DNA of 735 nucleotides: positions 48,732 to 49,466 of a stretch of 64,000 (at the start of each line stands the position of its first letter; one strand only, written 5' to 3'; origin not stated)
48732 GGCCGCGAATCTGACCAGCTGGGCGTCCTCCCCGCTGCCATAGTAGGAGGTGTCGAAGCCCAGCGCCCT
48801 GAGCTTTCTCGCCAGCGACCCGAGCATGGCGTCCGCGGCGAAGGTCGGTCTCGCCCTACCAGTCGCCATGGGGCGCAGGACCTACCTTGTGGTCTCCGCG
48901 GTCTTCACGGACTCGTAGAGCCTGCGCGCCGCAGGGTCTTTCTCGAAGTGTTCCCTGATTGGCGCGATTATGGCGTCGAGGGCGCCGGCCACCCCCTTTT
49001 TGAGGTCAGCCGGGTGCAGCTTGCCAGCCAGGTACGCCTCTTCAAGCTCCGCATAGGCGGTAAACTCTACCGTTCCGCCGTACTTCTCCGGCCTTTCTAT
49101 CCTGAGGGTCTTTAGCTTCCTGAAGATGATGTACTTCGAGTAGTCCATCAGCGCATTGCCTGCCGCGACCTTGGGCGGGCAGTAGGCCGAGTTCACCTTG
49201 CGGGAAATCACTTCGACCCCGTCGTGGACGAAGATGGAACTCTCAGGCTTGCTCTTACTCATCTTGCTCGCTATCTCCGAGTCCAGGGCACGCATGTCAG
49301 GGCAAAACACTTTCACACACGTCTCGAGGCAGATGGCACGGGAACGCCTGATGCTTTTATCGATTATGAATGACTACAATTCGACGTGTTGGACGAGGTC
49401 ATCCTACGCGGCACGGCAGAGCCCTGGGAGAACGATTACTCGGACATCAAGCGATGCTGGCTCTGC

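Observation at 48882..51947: Resident tyrS core replaced in situ by a lower-GC cassette carrying a homing endonuclease gene and an intact divergent tyrS (candidate natural cleave-and-rescue element)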

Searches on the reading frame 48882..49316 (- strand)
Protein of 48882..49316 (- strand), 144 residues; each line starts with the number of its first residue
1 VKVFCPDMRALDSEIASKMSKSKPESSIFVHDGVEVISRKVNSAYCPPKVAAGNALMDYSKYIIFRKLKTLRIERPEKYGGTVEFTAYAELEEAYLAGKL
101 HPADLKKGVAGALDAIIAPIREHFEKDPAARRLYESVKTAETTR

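Call 3: search_protein_families(library=pfam, proteins=[window:48882-49316:-], max_evalue=0.1)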
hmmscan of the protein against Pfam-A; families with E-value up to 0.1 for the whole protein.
window:48882-49316:- (144 aa): 1 family
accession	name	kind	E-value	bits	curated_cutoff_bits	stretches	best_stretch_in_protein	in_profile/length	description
PF00579.31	tRNA-synt_1b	-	2e-09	37.7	21.1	1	17-116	197-290/292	tRNA synthetases class I (W and Y)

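Call 6: search_protein_families(library=ncbifam, proteins=[window:48882-49316:-], max_evalue=0.01)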
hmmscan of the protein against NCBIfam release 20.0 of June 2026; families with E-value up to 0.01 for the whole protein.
window:48882-49316:- (144 aa): 4 families
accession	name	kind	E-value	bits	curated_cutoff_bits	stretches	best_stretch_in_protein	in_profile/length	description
NF006330.0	PRK08560.1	equivalog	2.8e-41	141.7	220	1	13-133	217-337/342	tyrosine--tRNA ligase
TIGR00233.1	trpS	equivalog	5.4e-08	32.5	176.75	1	8-126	182-294/328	tryptophan--tRNA ligase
NF008925.0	PRK12285.1-2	equivalog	0.00034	19.7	451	1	17-45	249-277/365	tryptophan--tRNA ligase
NF008927.0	PRK12285.1-4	equivalog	0.00041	19.5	478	1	14-46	255-287/385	tryptophan--tRNA ligase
